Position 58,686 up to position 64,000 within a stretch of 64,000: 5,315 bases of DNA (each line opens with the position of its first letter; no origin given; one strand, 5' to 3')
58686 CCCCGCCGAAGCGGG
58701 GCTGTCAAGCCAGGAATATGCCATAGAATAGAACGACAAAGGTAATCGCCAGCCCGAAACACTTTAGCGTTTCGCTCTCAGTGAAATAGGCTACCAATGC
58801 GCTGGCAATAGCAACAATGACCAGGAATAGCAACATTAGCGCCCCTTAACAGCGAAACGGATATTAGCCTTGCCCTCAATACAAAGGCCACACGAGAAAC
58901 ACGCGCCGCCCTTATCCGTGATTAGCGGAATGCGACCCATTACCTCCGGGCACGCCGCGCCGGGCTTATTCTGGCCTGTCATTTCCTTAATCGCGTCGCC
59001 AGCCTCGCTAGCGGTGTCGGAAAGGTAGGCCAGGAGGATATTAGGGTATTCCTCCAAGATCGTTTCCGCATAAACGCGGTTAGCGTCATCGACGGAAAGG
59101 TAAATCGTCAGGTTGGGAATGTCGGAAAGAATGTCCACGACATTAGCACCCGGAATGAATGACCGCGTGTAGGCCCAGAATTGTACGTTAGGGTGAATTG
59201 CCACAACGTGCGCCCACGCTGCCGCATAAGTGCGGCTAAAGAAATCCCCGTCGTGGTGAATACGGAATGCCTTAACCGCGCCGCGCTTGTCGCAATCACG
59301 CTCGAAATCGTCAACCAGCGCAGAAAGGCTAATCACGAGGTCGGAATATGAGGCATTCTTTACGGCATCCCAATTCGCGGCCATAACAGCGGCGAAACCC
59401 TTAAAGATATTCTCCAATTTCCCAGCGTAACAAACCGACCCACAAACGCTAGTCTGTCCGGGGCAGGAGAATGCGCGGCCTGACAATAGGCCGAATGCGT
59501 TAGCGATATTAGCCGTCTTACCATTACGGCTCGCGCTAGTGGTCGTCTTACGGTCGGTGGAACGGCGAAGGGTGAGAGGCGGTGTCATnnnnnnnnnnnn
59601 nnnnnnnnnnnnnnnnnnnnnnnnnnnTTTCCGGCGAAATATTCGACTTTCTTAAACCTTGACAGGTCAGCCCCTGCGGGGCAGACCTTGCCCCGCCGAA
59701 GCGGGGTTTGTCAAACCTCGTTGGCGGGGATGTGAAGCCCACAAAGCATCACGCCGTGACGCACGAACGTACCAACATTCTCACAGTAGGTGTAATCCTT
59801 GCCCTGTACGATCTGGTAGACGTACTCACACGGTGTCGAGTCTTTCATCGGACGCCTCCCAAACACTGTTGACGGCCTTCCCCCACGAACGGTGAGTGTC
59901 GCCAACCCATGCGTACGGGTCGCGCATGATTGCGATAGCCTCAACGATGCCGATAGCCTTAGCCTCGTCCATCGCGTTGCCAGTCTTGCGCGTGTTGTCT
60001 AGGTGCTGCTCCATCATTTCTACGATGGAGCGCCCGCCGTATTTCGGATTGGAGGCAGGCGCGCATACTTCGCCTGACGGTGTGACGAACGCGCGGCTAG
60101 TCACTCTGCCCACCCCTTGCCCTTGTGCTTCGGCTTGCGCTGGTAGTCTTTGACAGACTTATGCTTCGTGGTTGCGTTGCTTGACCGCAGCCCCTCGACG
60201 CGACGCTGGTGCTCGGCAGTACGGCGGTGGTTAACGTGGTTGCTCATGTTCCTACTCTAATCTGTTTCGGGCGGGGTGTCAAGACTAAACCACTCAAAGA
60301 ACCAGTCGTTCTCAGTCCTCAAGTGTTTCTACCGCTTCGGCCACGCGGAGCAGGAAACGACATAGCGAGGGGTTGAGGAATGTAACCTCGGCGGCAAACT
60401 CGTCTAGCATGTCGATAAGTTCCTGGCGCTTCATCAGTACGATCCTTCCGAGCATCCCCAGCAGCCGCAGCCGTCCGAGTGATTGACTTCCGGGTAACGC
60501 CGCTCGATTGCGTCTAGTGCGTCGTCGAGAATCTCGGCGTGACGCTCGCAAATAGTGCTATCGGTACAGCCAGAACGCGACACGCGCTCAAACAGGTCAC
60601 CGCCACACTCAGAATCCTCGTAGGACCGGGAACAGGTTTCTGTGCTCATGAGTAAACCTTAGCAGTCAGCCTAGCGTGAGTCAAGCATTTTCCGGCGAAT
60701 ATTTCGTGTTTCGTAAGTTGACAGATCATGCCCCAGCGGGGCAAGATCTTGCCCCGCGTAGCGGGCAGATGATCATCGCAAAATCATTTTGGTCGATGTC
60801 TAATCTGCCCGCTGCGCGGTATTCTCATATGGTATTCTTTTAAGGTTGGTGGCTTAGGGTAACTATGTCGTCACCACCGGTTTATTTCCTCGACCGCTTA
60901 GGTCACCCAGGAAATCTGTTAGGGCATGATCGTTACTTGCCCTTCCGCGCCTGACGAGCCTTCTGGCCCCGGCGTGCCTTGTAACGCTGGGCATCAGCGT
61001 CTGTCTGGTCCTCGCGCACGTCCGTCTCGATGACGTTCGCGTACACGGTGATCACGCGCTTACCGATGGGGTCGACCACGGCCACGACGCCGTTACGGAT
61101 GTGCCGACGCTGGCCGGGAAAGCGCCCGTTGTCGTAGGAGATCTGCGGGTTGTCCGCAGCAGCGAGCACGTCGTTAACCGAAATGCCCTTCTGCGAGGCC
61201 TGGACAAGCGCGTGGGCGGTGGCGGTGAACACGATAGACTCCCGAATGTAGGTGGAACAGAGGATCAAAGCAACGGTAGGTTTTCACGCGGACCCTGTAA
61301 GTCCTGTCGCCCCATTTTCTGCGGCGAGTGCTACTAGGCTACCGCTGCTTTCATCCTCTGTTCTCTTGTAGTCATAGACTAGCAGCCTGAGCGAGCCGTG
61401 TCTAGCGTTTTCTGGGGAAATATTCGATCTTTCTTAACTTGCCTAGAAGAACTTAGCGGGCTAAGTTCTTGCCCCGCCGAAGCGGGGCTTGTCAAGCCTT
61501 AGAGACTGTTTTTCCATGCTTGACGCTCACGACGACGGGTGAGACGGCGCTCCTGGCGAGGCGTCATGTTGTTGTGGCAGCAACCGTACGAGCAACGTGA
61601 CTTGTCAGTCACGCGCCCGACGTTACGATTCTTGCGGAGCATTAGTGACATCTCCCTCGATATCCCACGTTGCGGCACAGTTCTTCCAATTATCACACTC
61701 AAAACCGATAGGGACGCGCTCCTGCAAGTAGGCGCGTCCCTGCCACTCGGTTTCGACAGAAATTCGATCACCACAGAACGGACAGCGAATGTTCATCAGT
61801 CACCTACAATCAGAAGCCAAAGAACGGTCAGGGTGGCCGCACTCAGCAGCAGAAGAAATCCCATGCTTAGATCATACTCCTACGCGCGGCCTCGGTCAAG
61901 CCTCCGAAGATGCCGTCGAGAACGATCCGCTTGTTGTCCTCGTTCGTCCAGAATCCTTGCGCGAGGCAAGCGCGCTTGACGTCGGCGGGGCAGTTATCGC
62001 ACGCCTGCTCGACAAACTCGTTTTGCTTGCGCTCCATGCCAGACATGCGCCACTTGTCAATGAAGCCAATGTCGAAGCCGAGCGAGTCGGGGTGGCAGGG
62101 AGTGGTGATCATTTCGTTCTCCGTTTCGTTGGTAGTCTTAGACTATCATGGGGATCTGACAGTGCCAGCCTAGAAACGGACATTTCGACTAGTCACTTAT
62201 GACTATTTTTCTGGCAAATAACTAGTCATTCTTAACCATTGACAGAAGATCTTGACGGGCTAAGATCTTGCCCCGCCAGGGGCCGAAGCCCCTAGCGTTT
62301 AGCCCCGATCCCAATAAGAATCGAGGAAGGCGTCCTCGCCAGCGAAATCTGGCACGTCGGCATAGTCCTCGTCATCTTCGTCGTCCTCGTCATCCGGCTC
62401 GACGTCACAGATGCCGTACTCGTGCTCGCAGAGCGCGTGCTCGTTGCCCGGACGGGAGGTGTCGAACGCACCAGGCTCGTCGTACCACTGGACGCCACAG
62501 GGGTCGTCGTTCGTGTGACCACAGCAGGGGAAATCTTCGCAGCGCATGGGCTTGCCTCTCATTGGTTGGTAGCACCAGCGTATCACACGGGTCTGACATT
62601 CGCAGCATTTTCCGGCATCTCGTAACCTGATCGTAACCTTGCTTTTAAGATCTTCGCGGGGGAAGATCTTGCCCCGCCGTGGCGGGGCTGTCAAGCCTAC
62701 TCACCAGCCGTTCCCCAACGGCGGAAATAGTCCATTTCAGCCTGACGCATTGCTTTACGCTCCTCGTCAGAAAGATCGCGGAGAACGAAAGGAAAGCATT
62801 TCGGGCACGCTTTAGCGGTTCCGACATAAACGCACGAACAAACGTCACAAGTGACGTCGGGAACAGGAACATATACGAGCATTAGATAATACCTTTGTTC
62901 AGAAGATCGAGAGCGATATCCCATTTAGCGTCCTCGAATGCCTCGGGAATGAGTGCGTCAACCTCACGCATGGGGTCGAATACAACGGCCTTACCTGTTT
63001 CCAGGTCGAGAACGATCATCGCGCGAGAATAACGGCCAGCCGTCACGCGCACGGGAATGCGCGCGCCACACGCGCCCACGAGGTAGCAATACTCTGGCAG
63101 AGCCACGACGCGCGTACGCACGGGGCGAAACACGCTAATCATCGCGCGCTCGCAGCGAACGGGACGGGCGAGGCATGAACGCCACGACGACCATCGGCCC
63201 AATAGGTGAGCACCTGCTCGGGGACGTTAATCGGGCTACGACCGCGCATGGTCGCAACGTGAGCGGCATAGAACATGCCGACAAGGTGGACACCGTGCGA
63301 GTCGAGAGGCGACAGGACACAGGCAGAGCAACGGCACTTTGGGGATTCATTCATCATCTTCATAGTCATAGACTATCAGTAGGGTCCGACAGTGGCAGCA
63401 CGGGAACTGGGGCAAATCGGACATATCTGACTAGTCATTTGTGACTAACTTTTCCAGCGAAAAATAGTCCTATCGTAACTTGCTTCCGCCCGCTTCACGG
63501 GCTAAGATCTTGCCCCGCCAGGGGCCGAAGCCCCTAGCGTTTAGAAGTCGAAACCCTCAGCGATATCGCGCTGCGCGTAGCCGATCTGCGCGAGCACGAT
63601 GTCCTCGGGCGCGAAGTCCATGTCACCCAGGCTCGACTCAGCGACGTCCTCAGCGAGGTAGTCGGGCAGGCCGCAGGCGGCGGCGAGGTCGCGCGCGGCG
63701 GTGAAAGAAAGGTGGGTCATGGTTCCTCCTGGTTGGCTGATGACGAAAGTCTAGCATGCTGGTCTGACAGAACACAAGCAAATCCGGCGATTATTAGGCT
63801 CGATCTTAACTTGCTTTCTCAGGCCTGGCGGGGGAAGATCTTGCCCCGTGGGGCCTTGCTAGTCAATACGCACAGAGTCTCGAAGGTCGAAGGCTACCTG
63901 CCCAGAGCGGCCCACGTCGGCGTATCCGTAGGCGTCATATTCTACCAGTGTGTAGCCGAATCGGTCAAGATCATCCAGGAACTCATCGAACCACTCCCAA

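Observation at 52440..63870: Family of at least 12 composite intergenic repeat units punctuating the leftward small-gene array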

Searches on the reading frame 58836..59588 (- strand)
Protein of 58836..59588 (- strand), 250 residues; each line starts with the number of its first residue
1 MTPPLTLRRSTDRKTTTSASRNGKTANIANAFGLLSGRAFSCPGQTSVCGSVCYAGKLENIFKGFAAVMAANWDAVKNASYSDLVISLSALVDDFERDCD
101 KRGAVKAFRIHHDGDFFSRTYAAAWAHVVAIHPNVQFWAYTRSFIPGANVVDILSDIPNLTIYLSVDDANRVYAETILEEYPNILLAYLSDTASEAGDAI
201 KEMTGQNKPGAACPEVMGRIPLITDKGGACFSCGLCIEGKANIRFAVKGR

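Call 70: search_protein_families(library=pfam, proteins=[window:58836-59588:-], max_evalue=0.01)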
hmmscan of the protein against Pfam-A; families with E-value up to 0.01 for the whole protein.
window:58836-59588:- (250 aa): 1 family
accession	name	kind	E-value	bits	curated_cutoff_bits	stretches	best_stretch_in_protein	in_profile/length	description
PF17338.8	GP88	-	3.3e-43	148.6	24.4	1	6-238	2-229/230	Gene product 88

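Call 76: search_dna_similar(query=window:58836-59588:-, collection=phages, mode=protein, max_rows=15)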
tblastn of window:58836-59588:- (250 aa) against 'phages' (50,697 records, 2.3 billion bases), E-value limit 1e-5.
Records with a match: 388; places in all: 475; records where one place covers at least 80% of the query: 375.
Best place of each record, by identity: <60% 388.
By first word of the organism name: Mycobacterium 283; Streptomyces 99; Fromanvirus 4; Synechococcus 2.
By host as written in the record: Mycobacterium smegmatis mc2 155 209; Mycobacterium smegmatis mc#155 43; Streptomyces griseus ATCC 10137 39; Streptomyces lividans JI 1326 27; - 14; Mycobacterium smegmatis mc2155 12; Streptomyces sanglieri UNT16F27A 8; Streptomyces viridochromogenes DSM40736 6; and 14 more.
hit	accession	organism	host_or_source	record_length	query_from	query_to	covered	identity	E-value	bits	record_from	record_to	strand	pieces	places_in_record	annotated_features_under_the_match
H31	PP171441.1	Streptomyces phage Mandalore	soil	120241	5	245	96%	49.8%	4e-70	238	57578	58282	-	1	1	record has no annotation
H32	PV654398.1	Streptomyces phage Riptide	Streptomyces mirabilis NRRL B-2400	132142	7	248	97%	49.2%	8e-69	234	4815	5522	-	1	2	8: hypothetical protein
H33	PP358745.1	Streptomyces phage Enygma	Streptomyces mirabilis NRRL B-2400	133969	7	248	97%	49.2%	3e-68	233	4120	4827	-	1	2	7: hypothetical protein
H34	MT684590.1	Streptomyces phage LilMartin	Streptomyces viridochromogenes DSM40736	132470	7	248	97%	49.2%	1e-66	229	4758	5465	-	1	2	8: hypothetical protein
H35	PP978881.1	Streptomyces phage Navo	Streptomyces lividans JI 1326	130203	5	248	98%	48.4%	5e-67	229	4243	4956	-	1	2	7: hypothetical protein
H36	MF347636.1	Streptomyces phage NootNoot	Streptomyces griseus ATCC 10137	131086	5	248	98%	48.4%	5e-67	229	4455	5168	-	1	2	hypothetical protein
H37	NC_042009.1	Streptomyces phage NootNoot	Streptomyces griseus ATCC 10137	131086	5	248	98%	48.4%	5e-67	229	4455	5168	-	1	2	hypothetical protein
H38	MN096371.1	Streptomyces phage Braelyn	Streptomyces griseus ATCC 10137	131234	5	248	98%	48.4%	5e-67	229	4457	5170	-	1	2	8: hypothetical protein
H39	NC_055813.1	Streptomyces phage Braelyn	Streptomyces griseus ATCC 10137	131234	5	248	98%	48.4%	5e-67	229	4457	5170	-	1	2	8: hypothetical protein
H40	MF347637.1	Streptomyces phage Paradiddles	Streptomyces griseus ATCC 10137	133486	5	248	98%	48.4%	5e-67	229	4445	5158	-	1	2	hypothetical protein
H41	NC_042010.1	Streptomyces phage Paradiddles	Streptomyces griseus ATCC 10137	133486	5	248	98%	48.4%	5e-67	229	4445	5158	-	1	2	hypothetical protein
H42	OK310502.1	Streptomyces phage Bartholomune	Streptomyces lividans JI 1326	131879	5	248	98%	48.4%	2e-66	228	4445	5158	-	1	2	8: hypothetical protein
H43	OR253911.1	Streptomyces phage PinkiePie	Streptomyces lividans JI 1326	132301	5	248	98%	48.4%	2e-66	228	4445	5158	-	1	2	8: hypothetical protein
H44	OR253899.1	Streptomyces phage Liandry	Streptomyces lividans JI 1326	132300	5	248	98%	48.4%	2e-66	228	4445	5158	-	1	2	8: hypothetical protein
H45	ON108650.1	Streptomyces phage Squillium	Streptomyces lividans JI 1326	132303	5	248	98%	48.4%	3e-66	227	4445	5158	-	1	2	8: hypothetical protein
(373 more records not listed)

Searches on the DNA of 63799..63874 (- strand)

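Call 52: build_rna_model(alignment_id=A2, structure=none)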
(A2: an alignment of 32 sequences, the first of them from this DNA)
Model R1 built from alignment A2 (32 sequences, 82 columns); structure: none (sequence only).
model positions 76; base pairs 0; branch points 0; effective number of sequences 32; information 0.609 bits per position. No base pairs: searches with it score sequence only.

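Call 53: search_with_rna_model(model_id=R1, sources=[window, L017, L277, L120, L255, L292, L229, L268, L271, L121, L198], max_evalue=1)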
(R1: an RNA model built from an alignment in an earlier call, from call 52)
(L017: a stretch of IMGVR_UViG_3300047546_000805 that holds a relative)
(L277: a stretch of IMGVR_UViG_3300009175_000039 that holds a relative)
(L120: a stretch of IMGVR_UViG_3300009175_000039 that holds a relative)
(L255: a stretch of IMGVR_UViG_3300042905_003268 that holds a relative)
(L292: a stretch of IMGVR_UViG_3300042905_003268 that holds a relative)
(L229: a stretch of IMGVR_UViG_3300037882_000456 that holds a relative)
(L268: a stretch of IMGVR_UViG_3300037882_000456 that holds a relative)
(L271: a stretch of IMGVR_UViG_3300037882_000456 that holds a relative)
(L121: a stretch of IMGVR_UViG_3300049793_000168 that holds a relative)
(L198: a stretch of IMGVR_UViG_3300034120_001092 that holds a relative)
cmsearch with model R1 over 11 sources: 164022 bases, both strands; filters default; matches with E-value up to 1: 91.
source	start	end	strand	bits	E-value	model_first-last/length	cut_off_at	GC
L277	4180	4251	+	47.9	1.6e-13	4-74/76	-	0.43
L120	20855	20926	-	47.9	1.6e-13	4-74/76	-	0.43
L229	4098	4165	+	46.4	4.8e-13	5-72/76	-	0.62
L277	4468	4539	+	46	6.3e-13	4-74/76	-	0.57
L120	20567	20638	-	46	6.3e-13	4-74/76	-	0.57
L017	9878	9948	+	42.8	6.6e-12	5-74/76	-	0.68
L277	5946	6017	+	42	1.2e-11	5-74/76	-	0.54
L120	19089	19160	-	42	1.2e-11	5-74/76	-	0.54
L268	5732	5790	+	40.3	4e-11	18-74/76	-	0.61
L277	4827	4898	+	40.3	4.1e-11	4-74/76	-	0.58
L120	20208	20279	-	40.3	4.1e-11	4-74/76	-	0.58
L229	5689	5755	+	40.2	4.4e-11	6-74/76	-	0.6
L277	7039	7102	+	39.9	5.4e-11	14-74/76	-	0.53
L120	18004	18067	-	39.9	5.4e-11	14-74/76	-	0.53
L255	7689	7752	+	39.8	5.6e-11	9-74/76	-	0.55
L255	8878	8945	+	39.6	6.6e-11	4-73/76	-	0.65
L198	215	282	+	39.6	6.6e-11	4-73/76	-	0.65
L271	1211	1272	+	39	9.8e-11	13-72/76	-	0.61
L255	6307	6360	+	38.6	1.3e-10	18-73/76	-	0.56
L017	10813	10877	+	38.5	1.4e-10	10-74/76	-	0.69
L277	8276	8333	+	37.3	3.5e-10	17-73/76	-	0.41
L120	16773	16830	-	37.3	3.5e-10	17-73/76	-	0.41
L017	10480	10546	+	37.2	3.7e-10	5-72/76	-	0.58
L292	3666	3733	+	36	9.1e-10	5-74/76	-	0.54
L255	7687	7745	-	35.8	1e-09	8-66/76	-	0.54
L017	11380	11437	+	33.7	4.6e-09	18-74/76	-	0.62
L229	6047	6109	+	32.6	1.1e-08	9-73/76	-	0.62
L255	10392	10461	+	32.4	1.2e-08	5-74/76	-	0.47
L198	1729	1798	+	32.4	1.2e-08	5-74/76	-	0.47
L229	4102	4157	-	32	1.6e-08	9-64/76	-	0.66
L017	9354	9412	+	31.9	1.8e-08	17-74/76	-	0.47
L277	2729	2796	+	30.8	3.9e-08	8-74/76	-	0.5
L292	311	376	+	30.4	5e-08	7-74/76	-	0.41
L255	12406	12460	+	30.1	6.5e-08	18-74/76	-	0.6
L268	5738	5781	-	29.3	1.1e-07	6-49/76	-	0.64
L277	4180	4245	-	29.2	1.3e-07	4-68/76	-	0.42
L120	20861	20926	+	29.2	1.3e-07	4-68/76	-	0.42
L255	8883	8939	-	28.4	2.2e-07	8-63/76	-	0.65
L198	220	276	-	28.4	2.2e-07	8-63/76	-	0.65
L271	1223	1265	-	28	3e-07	6-48/76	-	0.65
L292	3666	3709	-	27.6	4e-07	25-69/76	-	0.66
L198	3671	3724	+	27.6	4e-07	18-73/76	-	0.57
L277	5943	6001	-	26.3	1e-06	13-70/76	-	0.58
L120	19105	19163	+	26.3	1e-06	13-70/76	-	0.58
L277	7044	7094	-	25.8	1.4e-06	4-54/76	-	0.55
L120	18012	18062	+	25.8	1.4e-06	4-54/76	-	0.55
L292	313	368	-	25.1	2.4e-06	9-64/76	-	0.38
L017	9889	9942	-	24.6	3.3e-06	4-56/76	-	0.7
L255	6311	6353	-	24.6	3.3e-06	9-51/76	-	0.63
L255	10396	10438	-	23.7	6.5e-06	22-63/76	-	0.58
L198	1733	1775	-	23.7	6.5e-06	22-63/76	-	0.58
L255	12408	12453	-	23.3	8.5e-06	8-53/76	-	0.59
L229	3352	3389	-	22.7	1.3e-05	28-65/76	-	0.66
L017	11387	11432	-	22.6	1.4e-05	3-48/76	-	0.61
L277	4480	4533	-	22.6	1.5e-05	4-56/76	-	0.56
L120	20573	20626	+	22.6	1.5e-05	4-56/76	-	0.56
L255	10653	10702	+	22.4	1.7e-05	23-74/76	-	0.48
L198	1990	2039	+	22.4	1.7e-05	23-74/76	-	0.48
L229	5711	5745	-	22.2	2e-05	11-45/76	-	0.63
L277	10743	10816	+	22.1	2.1e-05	4-73/76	-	0.36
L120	14290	14363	-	22.1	2.1e-05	4-73/76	-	0.36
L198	3673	3718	-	22.1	2.1e-05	8-53/76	-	0.57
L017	10827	10865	-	18.2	0.00034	11-49/76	-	0.69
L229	6059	6101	-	17.8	0.00046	10-52/76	-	0.67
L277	10746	10791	-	17.3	0.00066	21-65/76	-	0.41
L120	14315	14360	+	17.3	0.00066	21-65/76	-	0.41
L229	3351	3389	+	16.9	0.00093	7-45/76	-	0.67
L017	10484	10525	-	16.8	0.00098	23-63/76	-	0.67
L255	10654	10696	-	16.4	0.0013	7-49/76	-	0.47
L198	1991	2033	-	16.4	0.0013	7-49/76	-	0.47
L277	8273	8305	-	15.8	0.0021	27-59/76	-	0.48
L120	16801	16833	+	15.8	0.0021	27-59/76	-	0.48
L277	4854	4892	-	14.5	0.0052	4-42/76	-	0.49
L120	20214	20252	+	14.5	0.0052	4-42/76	-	0.49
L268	2671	2720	+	13.3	0.012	23-73/76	-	0.6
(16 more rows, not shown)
